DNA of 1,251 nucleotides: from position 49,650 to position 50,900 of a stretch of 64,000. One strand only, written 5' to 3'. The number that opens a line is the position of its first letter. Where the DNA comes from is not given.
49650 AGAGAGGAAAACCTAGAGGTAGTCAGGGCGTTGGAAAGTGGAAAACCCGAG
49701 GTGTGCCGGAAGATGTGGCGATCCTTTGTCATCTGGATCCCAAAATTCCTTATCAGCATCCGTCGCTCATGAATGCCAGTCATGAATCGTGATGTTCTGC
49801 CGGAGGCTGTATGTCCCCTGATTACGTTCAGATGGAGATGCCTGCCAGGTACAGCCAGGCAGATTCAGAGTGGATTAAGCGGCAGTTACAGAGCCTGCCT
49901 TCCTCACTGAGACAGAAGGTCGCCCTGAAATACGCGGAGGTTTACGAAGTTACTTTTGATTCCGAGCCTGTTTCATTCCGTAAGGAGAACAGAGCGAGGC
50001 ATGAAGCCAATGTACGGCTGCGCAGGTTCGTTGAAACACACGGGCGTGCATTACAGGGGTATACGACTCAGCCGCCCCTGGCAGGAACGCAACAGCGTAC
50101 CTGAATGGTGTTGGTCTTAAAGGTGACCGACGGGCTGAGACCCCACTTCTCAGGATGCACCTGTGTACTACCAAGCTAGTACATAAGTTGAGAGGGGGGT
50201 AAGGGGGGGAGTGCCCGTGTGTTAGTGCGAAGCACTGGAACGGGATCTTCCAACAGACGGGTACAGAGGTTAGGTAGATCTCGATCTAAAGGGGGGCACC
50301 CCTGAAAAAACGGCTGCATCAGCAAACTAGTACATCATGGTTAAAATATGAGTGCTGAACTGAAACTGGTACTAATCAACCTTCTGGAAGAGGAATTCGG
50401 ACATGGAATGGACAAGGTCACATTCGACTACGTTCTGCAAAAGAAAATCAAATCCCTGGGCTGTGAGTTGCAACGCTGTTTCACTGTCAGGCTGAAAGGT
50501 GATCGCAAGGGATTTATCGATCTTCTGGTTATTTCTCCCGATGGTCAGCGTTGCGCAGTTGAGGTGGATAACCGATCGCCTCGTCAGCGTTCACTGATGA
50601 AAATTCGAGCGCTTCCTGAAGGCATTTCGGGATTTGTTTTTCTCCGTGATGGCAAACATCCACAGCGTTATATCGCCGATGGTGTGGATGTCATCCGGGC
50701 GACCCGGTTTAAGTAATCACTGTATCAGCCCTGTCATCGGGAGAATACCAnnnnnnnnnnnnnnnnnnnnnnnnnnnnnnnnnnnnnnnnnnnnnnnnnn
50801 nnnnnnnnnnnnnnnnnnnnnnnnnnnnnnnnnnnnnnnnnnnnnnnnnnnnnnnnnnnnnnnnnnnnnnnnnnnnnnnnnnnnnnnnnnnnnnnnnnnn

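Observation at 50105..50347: Structured non-coding gap upstream of the replication module with direct repeats and G-tracts: candidate origin or regulatory RNA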

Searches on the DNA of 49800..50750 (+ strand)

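Call 4: search_dna_similar(query=window:50055-50400:+, collection=phages, mode=near, max_rows=30)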
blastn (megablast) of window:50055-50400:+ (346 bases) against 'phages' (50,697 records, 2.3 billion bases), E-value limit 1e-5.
Records with a match: 2; places in all: 2; records where one place covers at least 80% of the query: 1.
Best place of each record, by identity: 60-80% 2.
By first word of the organism name: Escherichia 1; Salmonella 1.
By host as written in the record: Escherichia coli strain EF467 1; Salmonella typhimurium LT2 1.
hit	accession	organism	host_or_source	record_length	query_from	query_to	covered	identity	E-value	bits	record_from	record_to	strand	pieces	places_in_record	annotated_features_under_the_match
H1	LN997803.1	Escherichia phage phi467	Escherichia coli strain EF467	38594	1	344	99%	79.7%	5e-62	243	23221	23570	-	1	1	hypothetical protein (x2)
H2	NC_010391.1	Salmonella phage Fels-1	Salmonella typhimurium LT2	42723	1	228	66%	78.4%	2e-31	141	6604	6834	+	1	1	hypothetical protein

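Call 5: search_dna_similar(query=window:49800-50750:+, collection=ecoli_genomes, mode=near, max_rows=30, rows=spread)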
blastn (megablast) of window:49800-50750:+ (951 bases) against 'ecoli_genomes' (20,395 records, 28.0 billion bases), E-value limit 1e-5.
Records with a match: 50; places in all: 55; records where one place covers at least 80% of the query: 12.
Genomes with a match: 50 of 5426; with a place that covers at least 80% of the query: 12. Places per genome that has any: lowest 1, median 1, highest 2. On chromosomes: 54 places; on plasmids: 1.
Best place of each record, by identity: >=99% 2; 95-99% 10; 80-90% 33; 60-80% 5.
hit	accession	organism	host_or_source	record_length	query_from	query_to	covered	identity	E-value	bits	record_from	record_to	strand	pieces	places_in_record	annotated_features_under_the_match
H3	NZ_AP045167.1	Escherichia coli strain JNEC-KY171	Homo sapiens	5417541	1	951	100%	99.4%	0e+0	1724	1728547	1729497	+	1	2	hypothetical protein (x2)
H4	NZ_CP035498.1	Escherichia coli strain 04-00955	Homo sapiens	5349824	1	951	100%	98.8%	0e+0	1698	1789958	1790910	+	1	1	hypothetical protein (x2)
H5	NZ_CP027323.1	Escherichia coli strain 2013C-3033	Homo sapiens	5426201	1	951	100%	98.6%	0e+0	1683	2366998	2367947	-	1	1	hypothetical protein (x2)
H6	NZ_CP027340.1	Escherichia coli strain 2015C-3121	Homo sapiens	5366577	1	951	100%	98.5%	0e+0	1679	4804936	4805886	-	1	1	hypothetical protein (x2)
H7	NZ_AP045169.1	Escherichia coli strain JNEC-KY173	Homo sapiens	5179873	1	951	100%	98.4%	0e+0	1674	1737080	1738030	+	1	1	hypothetical protein (x2)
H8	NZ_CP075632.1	Escherichia coli strain 2018-166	Homo sapiens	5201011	2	951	100%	98.5%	0e+0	1677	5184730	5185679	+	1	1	hypothetical protein (x2)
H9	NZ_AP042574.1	Escherichia coli strain OkiPb01696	bovine feces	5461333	12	951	99%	96.3%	0e+0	1541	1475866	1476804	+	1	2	hypothetical protein (x2)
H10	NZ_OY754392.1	Escherichia coli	-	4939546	6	599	62%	80.6%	1e-122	449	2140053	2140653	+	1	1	hypothetical protein (x2)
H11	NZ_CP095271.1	Escherichia coli strain EC9682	Homo sapiens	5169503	6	599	62%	80.5%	1e-122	449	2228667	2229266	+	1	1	hypothetical protein (x3)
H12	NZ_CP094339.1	Escherichia coli strain W224N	cerebrospinal fluid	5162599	6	599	62%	80.5%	1e-122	449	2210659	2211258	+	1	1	hypothetical protein (x3)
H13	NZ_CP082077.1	Escherichia coli strain MS20657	Homo sapiens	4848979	6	599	62%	80.5%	1e-122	449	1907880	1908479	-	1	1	hypothetical protein (x3)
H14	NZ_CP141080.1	Escherichia coli strain KE51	Homo sapiens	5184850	6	599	62%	80.5%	1e-122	449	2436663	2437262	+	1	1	hypothetical protein (x3)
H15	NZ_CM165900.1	Escherichia coli strain N17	Homo sapiens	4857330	6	599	62%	80.5%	1e-122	449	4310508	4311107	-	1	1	hypothetical protein (x3)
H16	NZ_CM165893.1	Escherichia coli strain N39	Homo sapiens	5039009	6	599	62%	80.5%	1e-122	449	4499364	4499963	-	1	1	hypothetical protein (x3)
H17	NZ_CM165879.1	Escherichia coli strain N64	Homo sapiens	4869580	6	599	62%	80.5%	1e-122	449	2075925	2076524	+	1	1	hypothetical protein (x3)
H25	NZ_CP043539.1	Escherichia coli O157 strain Al Ain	camel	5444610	36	565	56%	81.4%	6e-115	424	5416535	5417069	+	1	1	hypothetical protein (x2)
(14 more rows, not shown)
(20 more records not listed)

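Call 6: get_annotated_region(hit=H1, flank=4000)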
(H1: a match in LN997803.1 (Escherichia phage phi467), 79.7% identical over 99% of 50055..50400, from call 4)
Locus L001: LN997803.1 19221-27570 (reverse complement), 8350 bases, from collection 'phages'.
description: Escherichia coli phage phi467.
organism: Escherichia phage phi467 (NCBI taxid 1774508)
taxonomy: Viruses; Duplodnaviria; Heunggongvirae; Uroviricota; Caudoviricetes
host: Escherichia coli strain EF467; source: -; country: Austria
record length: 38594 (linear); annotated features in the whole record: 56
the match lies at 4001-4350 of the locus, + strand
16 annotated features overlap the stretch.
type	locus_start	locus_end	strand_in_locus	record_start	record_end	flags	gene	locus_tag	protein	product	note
CDS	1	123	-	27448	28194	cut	-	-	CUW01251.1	ORF6N domain protein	-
CDS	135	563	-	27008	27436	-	-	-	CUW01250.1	hypothetical protein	-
CDS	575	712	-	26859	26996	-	-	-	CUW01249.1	hypothetical protein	-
CDS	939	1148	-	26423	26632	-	-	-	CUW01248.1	hypothetical protein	-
CDS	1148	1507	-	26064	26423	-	-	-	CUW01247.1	hypothetical protein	-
CDS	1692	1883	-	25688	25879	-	-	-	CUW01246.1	hypothetical protein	-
CDS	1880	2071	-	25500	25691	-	-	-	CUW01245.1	hypothetical protein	-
CDS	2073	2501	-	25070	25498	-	-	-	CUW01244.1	transcriptional repressor DicA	-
CDS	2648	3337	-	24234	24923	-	-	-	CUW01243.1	putative HTH-type transcriptional regulator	-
CDS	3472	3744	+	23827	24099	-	-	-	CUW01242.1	hypothetical protein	-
CDS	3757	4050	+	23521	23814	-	-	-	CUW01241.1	hypothetical protein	-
CDS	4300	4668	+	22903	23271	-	-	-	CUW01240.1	hypothetical protein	-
CDS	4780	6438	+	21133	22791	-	-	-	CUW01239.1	type I restriction enzyme EcoKI subunit R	-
CDS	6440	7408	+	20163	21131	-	-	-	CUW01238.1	Zinc-binding domain of primase-helicase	-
CDS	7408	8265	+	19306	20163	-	-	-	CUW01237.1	hypothetical protein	-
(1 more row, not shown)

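Call 7: get_annotated_region(hit=H2, flank=4000)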
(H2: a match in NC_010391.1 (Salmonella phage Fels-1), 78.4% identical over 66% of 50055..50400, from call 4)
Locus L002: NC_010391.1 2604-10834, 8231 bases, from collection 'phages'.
description: Salmonella phage Fels-1, complete genome.
organism: Salmonella phage Fels-1 (NCBI taxid 128975)
taxonomy: Viruses
host: Salmonella typhimurium LT2; source: -; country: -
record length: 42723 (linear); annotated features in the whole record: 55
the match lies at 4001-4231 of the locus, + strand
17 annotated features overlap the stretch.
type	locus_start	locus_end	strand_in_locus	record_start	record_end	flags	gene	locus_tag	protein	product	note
CDS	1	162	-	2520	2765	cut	-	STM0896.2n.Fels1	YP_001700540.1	hypothetical protein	-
CDS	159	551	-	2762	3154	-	-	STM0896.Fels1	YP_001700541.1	hypothetical protein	-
CDS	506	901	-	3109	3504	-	-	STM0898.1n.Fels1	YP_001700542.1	hypothetical protein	-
CDS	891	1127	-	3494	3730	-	-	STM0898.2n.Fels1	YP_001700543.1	hypothetical protein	-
CDS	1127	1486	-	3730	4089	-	-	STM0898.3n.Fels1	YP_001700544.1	hypothetical protein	-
CDS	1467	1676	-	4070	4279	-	-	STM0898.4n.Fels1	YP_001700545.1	hypothetical protein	-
CDS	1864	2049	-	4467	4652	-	-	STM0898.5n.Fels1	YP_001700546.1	hypothetical protein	-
CDS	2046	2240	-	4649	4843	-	-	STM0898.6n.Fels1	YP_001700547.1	hypothetical protein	Sequence similarity to: NP_309606.1| hypothetical protein ECs1579 [Escherichia coli O157:H7 str. Sakai]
CDS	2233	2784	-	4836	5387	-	-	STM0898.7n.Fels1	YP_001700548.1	hypothetical protein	-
CDS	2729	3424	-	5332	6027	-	-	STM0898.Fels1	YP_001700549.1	putative transcriptional regulator (repressor)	helix-turn-helix motif; Sequence similarity to: NP_700411.1regulatory protein [Salmonella phage ST64B]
CDS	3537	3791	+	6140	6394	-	-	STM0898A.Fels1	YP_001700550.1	putative transcriptional regulator (cro analog)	helix-turn-helix domain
CDS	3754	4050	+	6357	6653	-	-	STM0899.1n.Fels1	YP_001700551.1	hypothetical protein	-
CDS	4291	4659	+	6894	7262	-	-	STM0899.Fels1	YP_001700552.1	hypothetical protein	-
CDS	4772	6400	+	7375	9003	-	-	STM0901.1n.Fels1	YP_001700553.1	putative helicase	Sequence similarity to: NP_930151.1| hypothetical protein plu2917 [Photorhabdus luminescens subsp. laumondii TTO1]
CDS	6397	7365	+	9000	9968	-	-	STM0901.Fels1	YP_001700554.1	putative bacteriophage DNA primase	Sequence similarity to: NP_042036.1| DNA primase [Enterobacteria phage P4]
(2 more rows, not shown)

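Call 11: search_dna_similar(query=window:50105-50347:+, collection=phages, mode=distant, max_rows=40, max_evalue=0.01)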
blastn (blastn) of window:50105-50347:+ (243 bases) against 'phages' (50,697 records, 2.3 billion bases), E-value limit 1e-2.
Records with a match: 10; places in all: 10; records where one place covers at least 80% of the query: 1.
Best place of each record, by identity: 90-95% 1; 80-90% 2; 60-80% 7.
By first word of the organism name: Klebsiella 8; Escherichia 1; Salmonella 1.
By host as written in the record: Klebsiella pneumoniae 2; Escherichia coli strain EF467 1; Salmonella typhimurium LT2 1; Klebsiella pneumoniae ST16-OXA48 1; Klebsiella pneumoniae ST512-KPC3 1; Klebsiella pneumoniae ST11-VIM1 1; Klebsiella pneumoniae ST340-VIM1 1; Klebsiella pneumoniae ST11-OXA48 1; and 1 more.
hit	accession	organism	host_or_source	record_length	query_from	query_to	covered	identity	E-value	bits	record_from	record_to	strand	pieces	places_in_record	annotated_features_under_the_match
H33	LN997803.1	Escherichia phage phi467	Escherichia coli strain EF467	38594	9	242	96%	80.1%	3e-51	206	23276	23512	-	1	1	none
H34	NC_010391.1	Salmonella phage Fels-1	Salmonella typhimurium LT2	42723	85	230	60%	79.5%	2e-26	123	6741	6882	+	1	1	none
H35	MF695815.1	Klebsiella phage KPP5665-2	Klebsiella pneumoniae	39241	86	189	43%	88.5%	1e-29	134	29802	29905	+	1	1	helicase protein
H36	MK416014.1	Klebsiella phage ST16-OXA48phi5.3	Klebsiella pneumoniae ST16-OXA48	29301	87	188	42%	90.2%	3e-31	140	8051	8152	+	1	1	none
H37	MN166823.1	Klebsiella phage ST512-KPC3phi13.5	Klebsiella pneumoniae ST512-KPC3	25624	144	230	36%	75.9%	1e-5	56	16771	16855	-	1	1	hypothetical protein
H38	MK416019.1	Klebsiella phage ST11-VIM1phi8.3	Klebsiella pneumoniae ST11-VIM1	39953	144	230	36%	75.9%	1e-5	56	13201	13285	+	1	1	hypothetical protein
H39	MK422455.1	Klebsiella phage ST340-VIM1phi10.1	Klebsiella pneumoniae ST340-VIM1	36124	144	230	36%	75.9%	1e-5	56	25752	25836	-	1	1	hypothetical protein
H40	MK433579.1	Klebsiella phage ST11-OXA48phi15.1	Klebsiella pneumoniae ST11-OXA48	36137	144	230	36%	75.9%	1e-5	56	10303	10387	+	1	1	hypothetical protein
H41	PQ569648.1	Klebsiella phage P12620-1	Klebsiella sp.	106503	144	230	36%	75.9%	1e-5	56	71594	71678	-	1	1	none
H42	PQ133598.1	Klebsiella phage P18-100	Klebsiella pneumoniae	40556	144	230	36%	75.9%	1e-5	56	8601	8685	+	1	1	none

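Call 14: get_annotated_region(hit=H36, flank=3500)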
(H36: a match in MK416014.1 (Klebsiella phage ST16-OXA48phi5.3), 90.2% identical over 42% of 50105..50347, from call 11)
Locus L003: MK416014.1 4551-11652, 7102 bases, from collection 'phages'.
description: Klebsiella phage ST16-OXA48phi5.3, complete genome.
organism: Klebsiella phage ST16-OXA48phi5.3 (NCBI taxid 2510482)
taxonomy: Viruses; Duplodnaviria; Heunggongvirae; Uroviricota; Caudoviricetes
host: Klebsiella pneumoniae ST16-OXA48; source: -; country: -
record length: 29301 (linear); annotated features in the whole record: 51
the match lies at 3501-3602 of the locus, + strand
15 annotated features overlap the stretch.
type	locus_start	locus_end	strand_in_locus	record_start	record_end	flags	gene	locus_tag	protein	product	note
CDS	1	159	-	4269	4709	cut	-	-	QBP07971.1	hypothetical protein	-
CDS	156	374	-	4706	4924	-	-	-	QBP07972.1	hypothetical protein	-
CDS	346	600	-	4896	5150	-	-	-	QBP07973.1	hypothetical protein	Phage protein - hypothetical protein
CDS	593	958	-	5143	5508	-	-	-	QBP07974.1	hypothetical protein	-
CDS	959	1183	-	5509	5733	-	-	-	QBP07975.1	hypothetical protein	-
CDS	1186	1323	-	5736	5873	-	-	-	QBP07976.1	hypothetical protein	-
CDS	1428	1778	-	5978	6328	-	-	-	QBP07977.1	hypothetical protein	-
CDS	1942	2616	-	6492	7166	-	-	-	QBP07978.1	repressor CI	-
CDS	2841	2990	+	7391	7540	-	-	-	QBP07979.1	putative Cro protein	-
CDS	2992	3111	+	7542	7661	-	-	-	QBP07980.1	hypothetical protein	-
CDS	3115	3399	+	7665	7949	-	-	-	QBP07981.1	hypothetical protein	Phage protein - hypothetical protein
CDS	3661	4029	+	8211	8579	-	-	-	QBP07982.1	hypothetical protein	-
CDS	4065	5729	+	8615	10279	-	-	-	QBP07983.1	DEAD/DEAH box helicase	-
CDS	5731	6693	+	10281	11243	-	-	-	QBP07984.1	DNA primase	-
CDS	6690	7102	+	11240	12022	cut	-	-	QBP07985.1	antitermination protein Q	-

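Call 15: get_annotated_region(hit=H35, flank=3500)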
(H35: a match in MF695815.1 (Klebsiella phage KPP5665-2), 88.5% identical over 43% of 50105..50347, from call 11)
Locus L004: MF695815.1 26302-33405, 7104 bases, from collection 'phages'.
description: Klebsiella phage KPP5665-2, complete genome.
organism: Klebsiella phage KPP5665-2 (NCBI taxid 2034166)
taxonomy: Viruses; Duplodnaviria; Heunggongvirae; Uroviricota; Caudoviricetes
host: Klebsiella pneumoniae; source: -; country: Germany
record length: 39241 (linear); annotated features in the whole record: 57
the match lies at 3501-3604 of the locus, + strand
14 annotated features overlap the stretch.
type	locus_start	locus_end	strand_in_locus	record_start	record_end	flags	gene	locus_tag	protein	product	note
CDS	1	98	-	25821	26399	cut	-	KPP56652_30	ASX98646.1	2-polyprenylphenol hydrolase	GP30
CDS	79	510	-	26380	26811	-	-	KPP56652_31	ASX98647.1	hypothetical protein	GP31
CDS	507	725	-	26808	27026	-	-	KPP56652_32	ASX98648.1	hypothetical protein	GP32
CDS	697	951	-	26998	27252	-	-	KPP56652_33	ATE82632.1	hypothetical protein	GP33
CDS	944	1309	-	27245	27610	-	-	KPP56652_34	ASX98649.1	hypothetical protein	GP34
CDS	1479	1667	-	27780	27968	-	-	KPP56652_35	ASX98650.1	hypothetical protein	GP35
CDS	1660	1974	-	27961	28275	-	-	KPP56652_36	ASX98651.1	recombination-related exonuclease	GP36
CDS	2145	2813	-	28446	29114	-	-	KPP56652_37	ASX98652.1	repressor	GP37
CDS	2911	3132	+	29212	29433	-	-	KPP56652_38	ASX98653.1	XRE family transcriptional regulator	GP38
CDS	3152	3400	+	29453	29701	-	-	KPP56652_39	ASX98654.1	hypothetical protein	GP39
CDS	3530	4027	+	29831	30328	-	-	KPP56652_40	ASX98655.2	helicase protein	GP40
CDS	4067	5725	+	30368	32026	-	-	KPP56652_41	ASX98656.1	ATP-dependent helicase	GP41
CDS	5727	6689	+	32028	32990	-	-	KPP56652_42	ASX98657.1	DNA primase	GP42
CDS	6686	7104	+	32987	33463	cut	-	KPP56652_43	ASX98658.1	HTH domain protein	GP43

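Call 16: get_annotated_region(hit=H38, flank=3500)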
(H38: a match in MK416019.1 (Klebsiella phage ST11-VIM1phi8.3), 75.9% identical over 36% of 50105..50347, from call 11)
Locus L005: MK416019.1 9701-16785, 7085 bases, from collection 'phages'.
description: Klebsiella phage ST11-VIM1phi8.3, complete genome.
organism: Klebsiella phage ST11-VIM1phi8.3 (NCBI taxid 2510478)
taxonomy: Viruses; Duplodnaviria; Heunggongvirae; Uroviricota; Caudoviricetes
host: Klebsiella pneumoniae ST11-VIM1; source: -; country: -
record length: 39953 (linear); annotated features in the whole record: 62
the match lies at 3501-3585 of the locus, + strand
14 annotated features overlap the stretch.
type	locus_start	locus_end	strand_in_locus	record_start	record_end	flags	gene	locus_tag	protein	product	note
CDS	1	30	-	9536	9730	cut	-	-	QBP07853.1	hypothetical protein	-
CDS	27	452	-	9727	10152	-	-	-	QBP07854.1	hypothetical protein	-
CDS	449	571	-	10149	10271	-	-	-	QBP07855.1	hypothetical protein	-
CDS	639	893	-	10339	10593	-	-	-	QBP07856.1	hypothetical protein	-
CDS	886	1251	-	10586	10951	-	-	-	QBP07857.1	hypothetical protein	-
CDS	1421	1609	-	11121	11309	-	-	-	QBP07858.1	hypothetical protein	-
CDS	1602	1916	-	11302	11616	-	-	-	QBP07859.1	hypothetical protein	-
CDS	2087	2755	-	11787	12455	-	-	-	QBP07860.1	putative repressor protein CI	-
CDS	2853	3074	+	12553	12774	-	-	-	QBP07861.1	regulatory protein Cro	-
CDS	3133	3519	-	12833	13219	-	-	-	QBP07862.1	hypothetical protein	hypothetical protein AZ001 001531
CDS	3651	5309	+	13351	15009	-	-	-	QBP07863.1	DEAD/DEAH box helicase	-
CDS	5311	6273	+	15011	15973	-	-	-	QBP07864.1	DNA primase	-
CDS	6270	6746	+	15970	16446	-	-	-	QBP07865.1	hypothetical protein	-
CDS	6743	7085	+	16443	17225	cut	-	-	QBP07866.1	antitermination protein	-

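Call 66: search_dna_similar(query=window:50105-50347:+, collection=plasmids, mode=distant, max_rows=25, max_evalue=0.001)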
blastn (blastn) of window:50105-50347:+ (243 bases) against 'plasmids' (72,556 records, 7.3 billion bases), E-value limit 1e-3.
Records with a match: 13; places in all: 13; records where one place covers at least 80% of the query: 1.
Best place of each record, by identity: 80-90% 1; 60-80% 12.
By first word of the organism name: Klebsiella 12; Escherichia 1.
By predicted mobility (MOB-suite, as given by PLSDB): non-mobilizable 12; mobilizable 1.
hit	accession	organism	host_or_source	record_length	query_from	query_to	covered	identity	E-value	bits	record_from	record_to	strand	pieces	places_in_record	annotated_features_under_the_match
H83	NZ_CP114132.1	Escherichia coli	pig,gut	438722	9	242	96%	80.9%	2e-53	215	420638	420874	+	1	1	none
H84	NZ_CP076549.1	Klebsiella pneumoniae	urine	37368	144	230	36%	75.9%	3e-5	56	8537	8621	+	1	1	none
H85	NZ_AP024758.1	Klebsiella pneumoniae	Homo sapiens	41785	144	230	36%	75.9%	3e-5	56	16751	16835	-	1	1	none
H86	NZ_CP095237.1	Klebsiella pneumoniae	Homo,sputum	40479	144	230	36%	75.9%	3e-5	56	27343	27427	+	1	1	none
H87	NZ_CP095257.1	Klebsiella pneumoniae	Homo,sputum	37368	144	230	36%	75.9%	3e-5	56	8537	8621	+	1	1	none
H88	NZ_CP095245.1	Klebsiella pneumoniae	Homo,Diversion fluid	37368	144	230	36%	75.9%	3e-5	56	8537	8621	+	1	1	none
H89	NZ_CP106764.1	Klebsiella pneumoniae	Homo sapiens,sputum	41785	144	230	36%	75.9%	3e-5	56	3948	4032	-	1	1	none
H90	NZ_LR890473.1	Klebsiella pneumoniae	Homo sapiens,wound swab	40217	144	230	36%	75.9%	3e-5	56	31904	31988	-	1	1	none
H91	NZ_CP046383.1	Klebsiella pneumoniae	Homo sapiens,Pure culture one microbial ...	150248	144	230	36%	75.9%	3e-5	56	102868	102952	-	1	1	none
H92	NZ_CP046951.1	Klebsiella pneumoniae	Homo sapiens,Pure culture one microbial ...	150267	144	230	36%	75.9%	3e-5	56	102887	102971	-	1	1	none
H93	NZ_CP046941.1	Klebsiella pneumoniae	Homo sapiens,Pure culture one microbial ...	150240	144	230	36%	75.9%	3e-5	56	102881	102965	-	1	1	none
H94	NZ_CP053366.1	Klebsiella pneumoniae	Homo sapiens,blood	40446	144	230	36%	75.9%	3e-5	56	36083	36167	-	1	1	none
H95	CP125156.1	Klebsiella pneumoniae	-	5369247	144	230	36%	75.9%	3e-5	56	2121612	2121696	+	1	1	none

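Call 77: get_annotated_region(hit=H25, flank=3500)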
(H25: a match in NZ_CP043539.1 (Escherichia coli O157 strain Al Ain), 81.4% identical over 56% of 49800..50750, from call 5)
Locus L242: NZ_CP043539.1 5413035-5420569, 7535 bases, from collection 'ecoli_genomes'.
description: Escherichia coli O157 strain Al Ain chromosome, complete genome
organism: Escherichia coli O157 strain Al Ain (NCBI taxid 1045010)
replicon: chromosome; assembly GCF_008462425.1
host: camel; source: fecal samples; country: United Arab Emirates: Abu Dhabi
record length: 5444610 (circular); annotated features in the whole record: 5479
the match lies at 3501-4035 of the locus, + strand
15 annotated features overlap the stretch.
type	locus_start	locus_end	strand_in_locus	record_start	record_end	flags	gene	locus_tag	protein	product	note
CDS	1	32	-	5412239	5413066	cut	-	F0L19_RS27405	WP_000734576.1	SPFH domain-containing protein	-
CDS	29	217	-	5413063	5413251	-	-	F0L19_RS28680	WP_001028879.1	hypothetical protein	-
CDS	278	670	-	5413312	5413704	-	-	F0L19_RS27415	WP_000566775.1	hypothetical protein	-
CDS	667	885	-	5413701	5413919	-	-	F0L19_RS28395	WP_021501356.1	ParE family toxin-like protein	-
CDS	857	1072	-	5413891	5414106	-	-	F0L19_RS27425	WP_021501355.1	hypothetical protein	-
CDS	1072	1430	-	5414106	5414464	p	-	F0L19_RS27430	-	hypothetical protein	frameshifted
CDS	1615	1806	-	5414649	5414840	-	-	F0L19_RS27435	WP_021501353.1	hypothetical protein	-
CDS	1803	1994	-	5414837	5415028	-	-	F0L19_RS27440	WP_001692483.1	hypothetical protein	-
CDS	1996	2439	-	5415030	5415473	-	-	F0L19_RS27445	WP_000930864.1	helix-turn-helix domain-containing protein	-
CDS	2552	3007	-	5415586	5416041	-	-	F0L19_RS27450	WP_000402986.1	helix-turn-helix domain-containing protein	-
CDS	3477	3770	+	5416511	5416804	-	-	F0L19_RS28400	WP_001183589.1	hypothetical protein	-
CDS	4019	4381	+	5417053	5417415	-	-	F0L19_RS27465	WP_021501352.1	hypothetical protein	-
CDS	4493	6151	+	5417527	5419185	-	-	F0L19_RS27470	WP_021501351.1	DEAD/DEAH box helicase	-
CDS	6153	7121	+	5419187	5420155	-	-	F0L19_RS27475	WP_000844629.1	toprim domain-containing protein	-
CDS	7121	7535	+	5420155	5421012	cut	-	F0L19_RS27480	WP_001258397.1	hypothetical protein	-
